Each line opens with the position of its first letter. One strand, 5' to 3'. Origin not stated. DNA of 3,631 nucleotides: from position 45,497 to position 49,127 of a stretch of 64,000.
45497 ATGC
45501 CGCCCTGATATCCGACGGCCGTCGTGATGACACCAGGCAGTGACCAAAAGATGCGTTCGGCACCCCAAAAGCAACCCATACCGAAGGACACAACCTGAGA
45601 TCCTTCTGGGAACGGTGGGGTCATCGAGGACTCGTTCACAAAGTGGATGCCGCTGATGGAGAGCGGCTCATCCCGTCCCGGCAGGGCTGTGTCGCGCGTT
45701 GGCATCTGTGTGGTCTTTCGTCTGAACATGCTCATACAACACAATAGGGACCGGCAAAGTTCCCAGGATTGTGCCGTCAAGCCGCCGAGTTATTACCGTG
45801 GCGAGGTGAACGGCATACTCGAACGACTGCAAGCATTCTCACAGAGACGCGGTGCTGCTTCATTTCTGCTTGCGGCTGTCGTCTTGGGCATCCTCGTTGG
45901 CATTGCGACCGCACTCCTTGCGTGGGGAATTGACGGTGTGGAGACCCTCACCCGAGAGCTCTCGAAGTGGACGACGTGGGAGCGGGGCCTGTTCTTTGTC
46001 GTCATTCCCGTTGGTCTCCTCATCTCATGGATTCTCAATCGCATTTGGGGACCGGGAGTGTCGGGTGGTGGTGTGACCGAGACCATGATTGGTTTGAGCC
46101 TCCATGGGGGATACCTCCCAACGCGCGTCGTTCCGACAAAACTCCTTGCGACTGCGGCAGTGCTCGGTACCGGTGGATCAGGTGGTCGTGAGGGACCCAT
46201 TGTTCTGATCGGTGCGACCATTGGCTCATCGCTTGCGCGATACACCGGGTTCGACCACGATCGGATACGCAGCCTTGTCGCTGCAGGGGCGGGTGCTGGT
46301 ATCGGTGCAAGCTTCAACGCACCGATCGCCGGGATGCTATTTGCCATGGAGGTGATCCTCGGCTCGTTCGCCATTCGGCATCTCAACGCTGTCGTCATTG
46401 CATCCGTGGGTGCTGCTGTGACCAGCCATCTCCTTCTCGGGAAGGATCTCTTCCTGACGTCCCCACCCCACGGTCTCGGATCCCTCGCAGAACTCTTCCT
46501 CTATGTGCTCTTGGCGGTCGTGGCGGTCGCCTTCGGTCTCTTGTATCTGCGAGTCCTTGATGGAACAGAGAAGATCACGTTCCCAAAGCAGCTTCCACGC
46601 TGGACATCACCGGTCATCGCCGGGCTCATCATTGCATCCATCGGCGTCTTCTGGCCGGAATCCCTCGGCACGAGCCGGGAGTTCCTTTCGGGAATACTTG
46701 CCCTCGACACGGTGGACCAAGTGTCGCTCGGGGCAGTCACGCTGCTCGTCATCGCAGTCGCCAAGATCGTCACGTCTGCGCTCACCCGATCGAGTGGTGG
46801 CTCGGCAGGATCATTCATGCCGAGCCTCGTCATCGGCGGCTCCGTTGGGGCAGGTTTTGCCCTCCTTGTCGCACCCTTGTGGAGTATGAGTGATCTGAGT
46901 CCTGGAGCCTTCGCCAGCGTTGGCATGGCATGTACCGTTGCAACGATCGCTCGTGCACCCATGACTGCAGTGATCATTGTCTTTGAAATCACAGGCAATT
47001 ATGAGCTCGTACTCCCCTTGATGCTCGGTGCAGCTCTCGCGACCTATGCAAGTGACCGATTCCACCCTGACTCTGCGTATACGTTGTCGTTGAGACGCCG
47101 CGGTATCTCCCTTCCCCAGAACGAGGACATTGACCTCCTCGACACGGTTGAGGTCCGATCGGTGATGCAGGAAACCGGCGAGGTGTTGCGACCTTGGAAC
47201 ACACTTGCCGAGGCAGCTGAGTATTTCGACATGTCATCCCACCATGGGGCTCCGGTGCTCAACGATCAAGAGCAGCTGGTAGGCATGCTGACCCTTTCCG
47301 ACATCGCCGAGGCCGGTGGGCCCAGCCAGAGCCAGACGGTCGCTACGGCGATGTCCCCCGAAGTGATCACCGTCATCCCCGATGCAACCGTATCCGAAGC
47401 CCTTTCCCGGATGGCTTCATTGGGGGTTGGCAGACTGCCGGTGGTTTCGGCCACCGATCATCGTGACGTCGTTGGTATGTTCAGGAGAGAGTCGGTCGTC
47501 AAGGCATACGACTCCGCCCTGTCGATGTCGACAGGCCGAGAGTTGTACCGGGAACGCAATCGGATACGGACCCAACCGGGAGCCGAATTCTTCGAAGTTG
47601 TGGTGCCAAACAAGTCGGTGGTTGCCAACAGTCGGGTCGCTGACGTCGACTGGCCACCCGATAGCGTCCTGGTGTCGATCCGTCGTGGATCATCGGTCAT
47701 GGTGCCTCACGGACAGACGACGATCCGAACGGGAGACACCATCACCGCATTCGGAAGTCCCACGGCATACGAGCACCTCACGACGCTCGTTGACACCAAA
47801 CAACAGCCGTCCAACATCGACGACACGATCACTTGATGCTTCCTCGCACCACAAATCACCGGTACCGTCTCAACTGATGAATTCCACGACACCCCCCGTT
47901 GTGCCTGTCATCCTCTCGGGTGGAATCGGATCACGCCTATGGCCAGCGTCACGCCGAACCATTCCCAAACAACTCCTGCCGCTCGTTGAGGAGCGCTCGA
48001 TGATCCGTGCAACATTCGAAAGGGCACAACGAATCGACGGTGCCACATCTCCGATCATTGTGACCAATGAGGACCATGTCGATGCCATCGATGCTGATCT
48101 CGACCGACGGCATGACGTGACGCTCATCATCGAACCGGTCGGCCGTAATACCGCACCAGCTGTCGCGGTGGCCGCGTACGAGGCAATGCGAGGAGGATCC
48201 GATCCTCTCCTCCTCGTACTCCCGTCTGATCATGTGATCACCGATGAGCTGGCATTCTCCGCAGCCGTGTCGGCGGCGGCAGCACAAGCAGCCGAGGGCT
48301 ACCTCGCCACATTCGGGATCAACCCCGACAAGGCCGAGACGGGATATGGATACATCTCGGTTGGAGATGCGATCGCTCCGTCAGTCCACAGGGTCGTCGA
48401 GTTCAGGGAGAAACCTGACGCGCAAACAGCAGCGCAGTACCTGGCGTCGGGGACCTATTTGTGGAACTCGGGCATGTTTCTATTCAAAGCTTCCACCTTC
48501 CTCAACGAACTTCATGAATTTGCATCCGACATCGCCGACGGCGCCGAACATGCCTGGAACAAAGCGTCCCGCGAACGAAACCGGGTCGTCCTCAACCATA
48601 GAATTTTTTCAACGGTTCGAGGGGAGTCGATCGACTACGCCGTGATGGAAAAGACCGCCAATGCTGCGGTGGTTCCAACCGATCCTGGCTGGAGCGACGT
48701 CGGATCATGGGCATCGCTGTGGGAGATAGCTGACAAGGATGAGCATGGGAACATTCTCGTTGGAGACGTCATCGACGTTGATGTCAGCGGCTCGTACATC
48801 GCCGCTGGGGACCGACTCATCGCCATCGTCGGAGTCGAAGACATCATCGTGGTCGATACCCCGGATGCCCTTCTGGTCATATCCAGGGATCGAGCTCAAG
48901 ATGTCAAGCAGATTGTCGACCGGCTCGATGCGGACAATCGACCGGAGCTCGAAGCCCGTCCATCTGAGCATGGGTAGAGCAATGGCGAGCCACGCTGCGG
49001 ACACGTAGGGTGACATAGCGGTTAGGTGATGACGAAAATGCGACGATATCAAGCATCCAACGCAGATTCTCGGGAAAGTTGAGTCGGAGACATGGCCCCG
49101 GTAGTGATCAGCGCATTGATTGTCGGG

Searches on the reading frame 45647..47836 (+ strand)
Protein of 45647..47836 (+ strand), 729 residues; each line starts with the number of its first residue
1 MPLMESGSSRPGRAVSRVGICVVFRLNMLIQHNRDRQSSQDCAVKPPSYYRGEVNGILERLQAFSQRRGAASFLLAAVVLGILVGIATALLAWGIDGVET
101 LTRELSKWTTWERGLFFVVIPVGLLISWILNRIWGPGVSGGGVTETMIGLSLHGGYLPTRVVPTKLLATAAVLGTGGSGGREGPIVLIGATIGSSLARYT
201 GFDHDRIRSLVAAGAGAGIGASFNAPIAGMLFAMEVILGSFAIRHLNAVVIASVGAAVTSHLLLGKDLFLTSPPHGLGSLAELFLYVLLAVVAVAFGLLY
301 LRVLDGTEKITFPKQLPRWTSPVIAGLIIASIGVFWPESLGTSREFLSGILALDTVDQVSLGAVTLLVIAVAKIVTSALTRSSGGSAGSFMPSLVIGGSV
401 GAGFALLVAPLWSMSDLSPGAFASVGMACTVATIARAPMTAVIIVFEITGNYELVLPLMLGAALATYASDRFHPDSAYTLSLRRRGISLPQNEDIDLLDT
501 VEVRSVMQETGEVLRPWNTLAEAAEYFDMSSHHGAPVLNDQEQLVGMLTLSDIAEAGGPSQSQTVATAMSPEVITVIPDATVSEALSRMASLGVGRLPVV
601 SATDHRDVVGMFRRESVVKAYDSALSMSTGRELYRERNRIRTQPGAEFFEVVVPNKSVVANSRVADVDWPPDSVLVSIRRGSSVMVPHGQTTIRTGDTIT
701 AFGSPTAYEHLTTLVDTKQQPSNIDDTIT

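Call 3: search_protein_families(library=pfam, proteins=[window:45647-47836:+], max_evalue=0.01)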
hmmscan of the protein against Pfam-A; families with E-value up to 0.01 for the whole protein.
window:45647-47836:+ (729 aa): 3 families
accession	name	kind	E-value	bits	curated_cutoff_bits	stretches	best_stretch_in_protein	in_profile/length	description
PF00654.25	Voltage_CLC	-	3.5e-81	273.5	24.8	1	123-469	2-345/346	Voltage gated chloride channel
PF00571.33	CBS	-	4.1e-18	65.9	24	2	567-621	3-55/57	CBS domain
PF02080.26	TrkA_C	-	3.3e-11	43.3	27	1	649-713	2-68/71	TrkA-C domain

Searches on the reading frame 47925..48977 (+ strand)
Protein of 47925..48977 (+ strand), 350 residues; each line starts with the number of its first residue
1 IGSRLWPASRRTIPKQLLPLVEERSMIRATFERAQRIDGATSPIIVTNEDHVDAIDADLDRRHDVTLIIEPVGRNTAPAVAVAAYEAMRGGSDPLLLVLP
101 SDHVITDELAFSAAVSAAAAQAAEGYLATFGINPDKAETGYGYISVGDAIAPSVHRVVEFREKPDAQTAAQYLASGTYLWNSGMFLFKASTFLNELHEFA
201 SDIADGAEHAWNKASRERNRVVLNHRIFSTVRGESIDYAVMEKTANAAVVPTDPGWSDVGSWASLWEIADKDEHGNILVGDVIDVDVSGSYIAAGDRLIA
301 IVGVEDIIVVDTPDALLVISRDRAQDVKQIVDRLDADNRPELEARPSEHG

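Call 3: search_protein_families(library=pfam, proteins=[window:47925-48977:+], max_evalue=0.01)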
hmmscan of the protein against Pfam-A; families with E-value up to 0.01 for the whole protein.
window:47925-48977:+ (350 aa): 2 families
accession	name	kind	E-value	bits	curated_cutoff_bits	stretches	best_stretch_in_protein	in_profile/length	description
PF00483.29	NTP_transferase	-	1.8e-49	169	21.2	1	2-273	10-243/245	Nucleotidyl transferase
PF22640.1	ManC_GMP_beta-helix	-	9.3e-19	67.5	27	1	280-334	1-55/55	MannoseP isomerase/GMP-like beta-helix domain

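Call 85: search_protein_families(library=ncbifam, proteins=[window:47925-48977:+], max_evalue=0.001)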
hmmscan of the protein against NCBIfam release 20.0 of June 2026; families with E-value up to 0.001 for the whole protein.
window:47925-48977:+ (350 aa): 3 families
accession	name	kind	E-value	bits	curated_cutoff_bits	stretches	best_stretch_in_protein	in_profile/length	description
TIGR01479.1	GMP_PMI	equivalog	2.2e-123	412.5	372.95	1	2-343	11-354/467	mannose-1-phosphate guanylyltransferase/mannose-6-phosphate isomerase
NF012004.0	PRK15460.1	equivalog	1.1e-100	337.6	859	1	2-342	16-363/478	mannose-1-phosphate guanyltransferase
TIGR02091.1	glgC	equivalog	0.00028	20.1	424.9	1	94-267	114-254/364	glucose-1-phosphate adenylyltransferase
